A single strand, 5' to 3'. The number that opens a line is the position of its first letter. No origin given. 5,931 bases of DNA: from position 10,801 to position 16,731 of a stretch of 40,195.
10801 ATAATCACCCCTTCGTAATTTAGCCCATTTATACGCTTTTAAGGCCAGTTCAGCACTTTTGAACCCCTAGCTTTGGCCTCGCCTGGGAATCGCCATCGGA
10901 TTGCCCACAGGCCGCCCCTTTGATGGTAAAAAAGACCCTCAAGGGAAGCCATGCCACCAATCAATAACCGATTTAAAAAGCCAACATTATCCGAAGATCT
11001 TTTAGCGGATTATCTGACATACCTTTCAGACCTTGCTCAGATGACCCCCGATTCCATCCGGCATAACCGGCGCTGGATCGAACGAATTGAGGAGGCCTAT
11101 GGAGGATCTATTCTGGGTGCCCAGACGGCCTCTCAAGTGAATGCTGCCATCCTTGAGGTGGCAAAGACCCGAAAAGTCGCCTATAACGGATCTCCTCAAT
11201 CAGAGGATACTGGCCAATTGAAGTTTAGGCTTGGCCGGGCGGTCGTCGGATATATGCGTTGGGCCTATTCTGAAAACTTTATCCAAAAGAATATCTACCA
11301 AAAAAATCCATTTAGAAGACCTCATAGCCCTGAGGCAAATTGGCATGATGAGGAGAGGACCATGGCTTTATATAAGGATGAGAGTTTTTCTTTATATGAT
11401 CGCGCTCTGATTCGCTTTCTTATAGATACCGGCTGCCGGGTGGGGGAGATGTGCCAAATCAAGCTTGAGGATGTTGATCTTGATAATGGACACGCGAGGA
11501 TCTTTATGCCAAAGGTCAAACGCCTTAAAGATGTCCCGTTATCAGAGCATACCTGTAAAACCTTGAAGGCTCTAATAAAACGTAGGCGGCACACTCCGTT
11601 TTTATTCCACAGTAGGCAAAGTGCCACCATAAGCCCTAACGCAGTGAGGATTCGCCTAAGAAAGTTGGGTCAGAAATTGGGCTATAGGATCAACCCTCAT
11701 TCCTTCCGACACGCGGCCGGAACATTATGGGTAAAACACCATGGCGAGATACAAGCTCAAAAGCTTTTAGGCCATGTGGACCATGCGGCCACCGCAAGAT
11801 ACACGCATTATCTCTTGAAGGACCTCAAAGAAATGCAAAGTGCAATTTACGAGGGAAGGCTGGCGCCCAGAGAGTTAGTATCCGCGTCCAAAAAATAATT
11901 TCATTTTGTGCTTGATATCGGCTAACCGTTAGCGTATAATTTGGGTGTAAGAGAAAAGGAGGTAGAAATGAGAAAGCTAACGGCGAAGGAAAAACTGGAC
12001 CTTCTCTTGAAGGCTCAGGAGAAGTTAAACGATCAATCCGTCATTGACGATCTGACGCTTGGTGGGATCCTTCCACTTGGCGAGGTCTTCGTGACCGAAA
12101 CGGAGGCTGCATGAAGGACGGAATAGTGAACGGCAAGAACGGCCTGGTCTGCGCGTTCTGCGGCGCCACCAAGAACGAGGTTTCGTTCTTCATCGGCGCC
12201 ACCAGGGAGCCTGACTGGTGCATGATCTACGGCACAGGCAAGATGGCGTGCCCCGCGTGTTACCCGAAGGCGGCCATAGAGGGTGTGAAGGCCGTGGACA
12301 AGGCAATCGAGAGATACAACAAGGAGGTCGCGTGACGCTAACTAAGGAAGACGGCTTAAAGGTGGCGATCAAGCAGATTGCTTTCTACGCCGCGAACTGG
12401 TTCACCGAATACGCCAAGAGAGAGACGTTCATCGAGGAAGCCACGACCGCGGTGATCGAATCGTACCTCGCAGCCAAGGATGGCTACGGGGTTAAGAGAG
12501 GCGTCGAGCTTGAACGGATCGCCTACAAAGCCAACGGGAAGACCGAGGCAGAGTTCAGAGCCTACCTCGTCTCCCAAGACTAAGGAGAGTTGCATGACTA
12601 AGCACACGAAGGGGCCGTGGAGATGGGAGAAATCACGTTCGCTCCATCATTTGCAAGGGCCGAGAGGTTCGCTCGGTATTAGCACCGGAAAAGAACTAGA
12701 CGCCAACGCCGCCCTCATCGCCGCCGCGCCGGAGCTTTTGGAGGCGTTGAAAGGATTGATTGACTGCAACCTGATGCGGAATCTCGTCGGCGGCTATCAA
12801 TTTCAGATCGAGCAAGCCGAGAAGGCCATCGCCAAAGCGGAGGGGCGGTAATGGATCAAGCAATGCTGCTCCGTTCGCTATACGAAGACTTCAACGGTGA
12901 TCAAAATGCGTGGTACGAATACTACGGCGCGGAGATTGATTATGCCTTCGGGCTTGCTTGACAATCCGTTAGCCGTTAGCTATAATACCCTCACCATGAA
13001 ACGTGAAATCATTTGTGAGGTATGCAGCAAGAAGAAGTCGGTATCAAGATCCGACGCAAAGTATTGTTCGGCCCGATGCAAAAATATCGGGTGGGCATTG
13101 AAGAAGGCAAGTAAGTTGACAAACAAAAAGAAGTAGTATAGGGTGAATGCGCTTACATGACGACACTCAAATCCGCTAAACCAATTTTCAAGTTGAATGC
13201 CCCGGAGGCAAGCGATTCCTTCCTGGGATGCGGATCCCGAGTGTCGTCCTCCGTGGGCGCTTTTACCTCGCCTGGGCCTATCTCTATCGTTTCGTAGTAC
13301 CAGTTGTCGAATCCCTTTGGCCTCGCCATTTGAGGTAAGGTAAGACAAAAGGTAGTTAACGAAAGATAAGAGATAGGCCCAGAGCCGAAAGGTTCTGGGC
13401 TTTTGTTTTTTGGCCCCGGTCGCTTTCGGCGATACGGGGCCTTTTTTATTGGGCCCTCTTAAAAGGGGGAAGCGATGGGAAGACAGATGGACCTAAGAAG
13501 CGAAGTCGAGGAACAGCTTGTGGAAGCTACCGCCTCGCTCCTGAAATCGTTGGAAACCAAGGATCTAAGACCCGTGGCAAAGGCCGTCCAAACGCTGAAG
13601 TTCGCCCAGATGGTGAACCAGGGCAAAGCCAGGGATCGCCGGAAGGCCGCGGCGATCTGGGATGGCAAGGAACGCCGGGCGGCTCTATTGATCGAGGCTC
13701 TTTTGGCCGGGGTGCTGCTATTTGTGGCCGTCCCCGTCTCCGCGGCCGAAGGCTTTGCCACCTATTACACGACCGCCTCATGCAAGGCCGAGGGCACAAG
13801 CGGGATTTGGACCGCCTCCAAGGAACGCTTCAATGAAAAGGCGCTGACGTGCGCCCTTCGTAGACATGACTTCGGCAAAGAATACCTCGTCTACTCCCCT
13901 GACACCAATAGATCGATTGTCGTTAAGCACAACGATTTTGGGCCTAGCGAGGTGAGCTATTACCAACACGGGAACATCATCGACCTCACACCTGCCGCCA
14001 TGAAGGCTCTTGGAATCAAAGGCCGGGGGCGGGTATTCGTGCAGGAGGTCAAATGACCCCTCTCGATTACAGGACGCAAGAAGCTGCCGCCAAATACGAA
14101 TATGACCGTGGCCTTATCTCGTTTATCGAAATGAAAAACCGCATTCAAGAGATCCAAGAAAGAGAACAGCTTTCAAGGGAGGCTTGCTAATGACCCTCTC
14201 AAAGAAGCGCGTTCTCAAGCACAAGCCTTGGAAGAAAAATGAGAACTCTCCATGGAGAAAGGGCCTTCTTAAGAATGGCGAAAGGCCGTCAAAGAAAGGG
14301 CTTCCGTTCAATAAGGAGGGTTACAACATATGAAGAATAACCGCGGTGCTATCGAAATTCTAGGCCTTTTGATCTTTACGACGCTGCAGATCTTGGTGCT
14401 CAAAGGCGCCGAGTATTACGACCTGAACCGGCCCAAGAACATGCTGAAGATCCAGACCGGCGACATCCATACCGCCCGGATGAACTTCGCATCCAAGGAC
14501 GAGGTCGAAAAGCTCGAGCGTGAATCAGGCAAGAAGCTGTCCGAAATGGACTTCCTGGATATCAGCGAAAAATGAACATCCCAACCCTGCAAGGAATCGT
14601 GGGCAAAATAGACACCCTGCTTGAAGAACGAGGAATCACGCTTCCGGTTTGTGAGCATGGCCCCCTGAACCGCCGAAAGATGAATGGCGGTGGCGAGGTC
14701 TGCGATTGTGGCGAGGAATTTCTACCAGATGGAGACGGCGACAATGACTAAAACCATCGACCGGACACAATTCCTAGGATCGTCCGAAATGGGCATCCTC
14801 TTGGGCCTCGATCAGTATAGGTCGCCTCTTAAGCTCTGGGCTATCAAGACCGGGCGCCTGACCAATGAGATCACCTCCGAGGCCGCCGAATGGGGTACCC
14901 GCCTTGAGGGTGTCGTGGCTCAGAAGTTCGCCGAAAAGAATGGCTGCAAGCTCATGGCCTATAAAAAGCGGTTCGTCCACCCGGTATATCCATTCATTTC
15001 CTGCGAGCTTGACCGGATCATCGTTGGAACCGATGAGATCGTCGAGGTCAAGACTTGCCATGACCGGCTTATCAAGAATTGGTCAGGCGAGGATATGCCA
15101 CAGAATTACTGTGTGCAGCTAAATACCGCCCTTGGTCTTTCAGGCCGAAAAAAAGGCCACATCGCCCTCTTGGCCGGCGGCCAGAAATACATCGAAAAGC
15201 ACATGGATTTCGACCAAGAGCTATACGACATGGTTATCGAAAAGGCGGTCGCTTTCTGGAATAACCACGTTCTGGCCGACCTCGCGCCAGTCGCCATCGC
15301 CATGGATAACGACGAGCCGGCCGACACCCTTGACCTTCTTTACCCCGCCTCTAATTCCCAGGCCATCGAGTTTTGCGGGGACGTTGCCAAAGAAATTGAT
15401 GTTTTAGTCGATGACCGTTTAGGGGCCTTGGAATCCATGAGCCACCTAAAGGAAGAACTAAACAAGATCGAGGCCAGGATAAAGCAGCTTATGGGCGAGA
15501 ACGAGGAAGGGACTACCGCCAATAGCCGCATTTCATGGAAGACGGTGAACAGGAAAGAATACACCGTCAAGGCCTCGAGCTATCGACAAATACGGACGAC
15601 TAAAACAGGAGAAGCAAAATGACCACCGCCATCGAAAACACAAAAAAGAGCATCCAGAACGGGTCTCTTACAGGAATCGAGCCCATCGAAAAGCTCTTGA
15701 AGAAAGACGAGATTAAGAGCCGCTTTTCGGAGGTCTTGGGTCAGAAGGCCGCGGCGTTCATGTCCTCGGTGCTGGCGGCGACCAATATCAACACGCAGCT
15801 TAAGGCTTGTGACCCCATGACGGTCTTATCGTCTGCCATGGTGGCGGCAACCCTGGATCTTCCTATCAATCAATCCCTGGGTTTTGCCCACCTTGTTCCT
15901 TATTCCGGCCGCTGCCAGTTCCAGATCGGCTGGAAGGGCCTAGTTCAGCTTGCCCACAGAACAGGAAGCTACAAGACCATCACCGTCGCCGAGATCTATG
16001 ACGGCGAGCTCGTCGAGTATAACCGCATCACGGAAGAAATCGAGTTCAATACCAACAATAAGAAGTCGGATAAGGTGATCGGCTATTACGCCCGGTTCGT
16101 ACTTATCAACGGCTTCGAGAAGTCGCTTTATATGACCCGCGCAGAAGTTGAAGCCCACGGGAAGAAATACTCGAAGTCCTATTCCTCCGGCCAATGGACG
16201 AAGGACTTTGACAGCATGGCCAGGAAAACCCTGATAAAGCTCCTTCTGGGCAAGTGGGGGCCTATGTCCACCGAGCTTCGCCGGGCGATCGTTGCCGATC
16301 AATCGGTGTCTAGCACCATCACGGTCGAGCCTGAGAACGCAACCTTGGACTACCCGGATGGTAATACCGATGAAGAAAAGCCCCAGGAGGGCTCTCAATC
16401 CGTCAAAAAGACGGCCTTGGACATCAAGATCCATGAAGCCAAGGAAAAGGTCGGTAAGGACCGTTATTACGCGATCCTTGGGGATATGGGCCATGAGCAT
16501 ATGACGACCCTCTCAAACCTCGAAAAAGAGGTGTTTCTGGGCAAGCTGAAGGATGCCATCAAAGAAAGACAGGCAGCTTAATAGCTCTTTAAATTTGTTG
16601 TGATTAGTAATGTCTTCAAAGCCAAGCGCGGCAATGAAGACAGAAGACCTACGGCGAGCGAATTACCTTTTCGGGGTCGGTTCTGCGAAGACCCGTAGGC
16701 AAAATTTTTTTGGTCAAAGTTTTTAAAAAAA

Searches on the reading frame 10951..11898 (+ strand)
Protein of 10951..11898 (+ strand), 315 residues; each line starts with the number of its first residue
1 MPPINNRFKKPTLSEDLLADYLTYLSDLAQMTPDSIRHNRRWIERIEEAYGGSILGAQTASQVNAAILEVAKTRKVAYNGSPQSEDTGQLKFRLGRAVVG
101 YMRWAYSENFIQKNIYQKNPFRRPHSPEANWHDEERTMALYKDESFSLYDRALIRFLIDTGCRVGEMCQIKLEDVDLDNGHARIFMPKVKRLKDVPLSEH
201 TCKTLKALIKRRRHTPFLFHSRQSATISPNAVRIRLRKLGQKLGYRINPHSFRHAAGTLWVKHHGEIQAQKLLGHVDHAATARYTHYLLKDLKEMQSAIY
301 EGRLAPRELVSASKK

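Call 8: search_protein_families(library=phrogs, proteins=[window:10951-11898:+], max_evalue=0.001)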
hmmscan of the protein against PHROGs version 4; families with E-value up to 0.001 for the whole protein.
window:10951-11898:+ (315 aa): 3 families
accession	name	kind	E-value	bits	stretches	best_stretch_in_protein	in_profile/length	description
phrog_1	-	integration and excision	9e-36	125.3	1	15-297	168-445/611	integrase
phrog_216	-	integration and excision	1.4e-33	117.3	1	98-296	22-233/301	integrase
phrog_7685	-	integration and excision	2.9e-08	34.6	1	192-297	128-233/240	integrase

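Call 70: find_related_loci(query=window:10951-11898:+, collection=viral_contigs, flank=3000)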
Query window:10951-11898:+ (315 aa) in viral_contigs; peptide patterns used: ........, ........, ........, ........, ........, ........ (x = any residue, [..] = any of these).
13 stretches matched a pattern, but none encodes a relative of the query by tblastn (E <= 1e-3).

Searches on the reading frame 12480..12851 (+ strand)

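Call 8: search_protein_families(library=phrogs, proteins=[window:12480-12851:+], max_evalue=0.001)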
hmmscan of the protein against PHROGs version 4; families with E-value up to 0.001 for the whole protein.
window:12480-12851:+ (123 aa): 1 family
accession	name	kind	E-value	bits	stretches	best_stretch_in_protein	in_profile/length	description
phrog_1273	-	unknown function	1.9e-16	61.3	1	38-123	4-100/103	-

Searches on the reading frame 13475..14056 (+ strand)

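Call 8: search_protein_families(library=phrogs, proteins=[window:13475-14056:+], max_evalue=0.001)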
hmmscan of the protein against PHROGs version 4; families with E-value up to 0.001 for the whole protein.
window:13475-14056:+ (193 aa): 1 family
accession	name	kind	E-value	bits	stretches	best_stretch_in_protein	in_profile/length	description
phrog_7930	-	other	5.2e-10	39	1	93-186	290-374/896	lipoprotein precursor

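Call 63: search_protein_families(library=pfam, proteins=[window:13475-14056:+], max_evalue=0.01)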
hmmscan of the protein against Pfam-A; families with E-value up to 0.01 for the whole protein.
window:13475-14056:+ (193 aa): 1 family
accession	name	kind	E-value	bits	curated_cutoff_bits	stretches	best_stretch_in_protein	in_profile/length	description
PF03330.24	DPBB_1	-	1.6e-09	38.3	28.8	1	92-189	3-81/83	Lytic transglycolase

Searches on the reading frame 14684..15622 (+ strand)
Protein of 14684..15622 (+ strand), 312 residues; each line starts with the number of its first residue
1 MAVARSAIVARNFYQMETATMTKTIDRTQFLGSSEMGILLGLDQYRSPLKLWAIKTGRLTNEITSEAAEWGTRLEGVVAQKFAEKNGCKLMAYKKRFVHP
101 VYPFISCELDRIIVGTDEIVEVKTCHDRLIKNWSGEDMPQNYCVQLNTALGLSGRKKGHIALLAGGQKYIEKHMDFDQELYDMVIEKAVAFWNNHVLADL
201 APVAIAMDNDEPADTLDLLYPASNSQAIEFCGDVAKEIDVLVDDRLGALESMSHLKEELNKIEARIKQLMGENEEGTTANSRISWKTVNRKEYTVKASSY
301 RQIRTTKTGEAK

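Call 8: search_protein_families(library=phrogs, proteins=[window:14684-15622:+], max_evalue=0.001)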
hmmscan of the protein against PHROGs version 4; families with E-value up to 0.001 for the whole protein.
window:14684-15622:+ (312 aa): 1 family
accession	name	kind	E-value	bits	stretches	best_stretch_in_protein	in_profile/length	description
phrog_434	-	DNA, RNA and nucleotide metabolism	3.1e-67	228.4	1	26-304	63-350/372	RecE-like recombination exonuclease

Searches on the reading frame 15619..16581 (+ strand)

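Call 8: search_protein_families(library=phrogs, proteins=[window:15619-16581:+], max_evalue=0.001)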
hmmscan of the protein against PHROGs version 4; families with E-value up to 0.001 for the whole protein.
window:15619-16581:+ (320 aa): 4 families
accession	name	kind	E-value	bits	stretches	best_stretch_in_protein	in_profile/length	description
phrog_148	-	DNA, RNA and nucleotide metabolism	2e-76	259.1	1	13-283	19-298/387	RecT-like ssDNA annealing protein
phrog_19737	-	unknown function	5.6e-31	108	1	22-118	11-107/108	-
phrog_34786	-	unknown function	2.9e-06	28.4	1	28-98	38-106/116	-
phrog_2780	-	DNA, RNA and nucleotide metabolism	0.00034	21.1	1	95-295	81-280/369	RecT-like ssDNA annealing protein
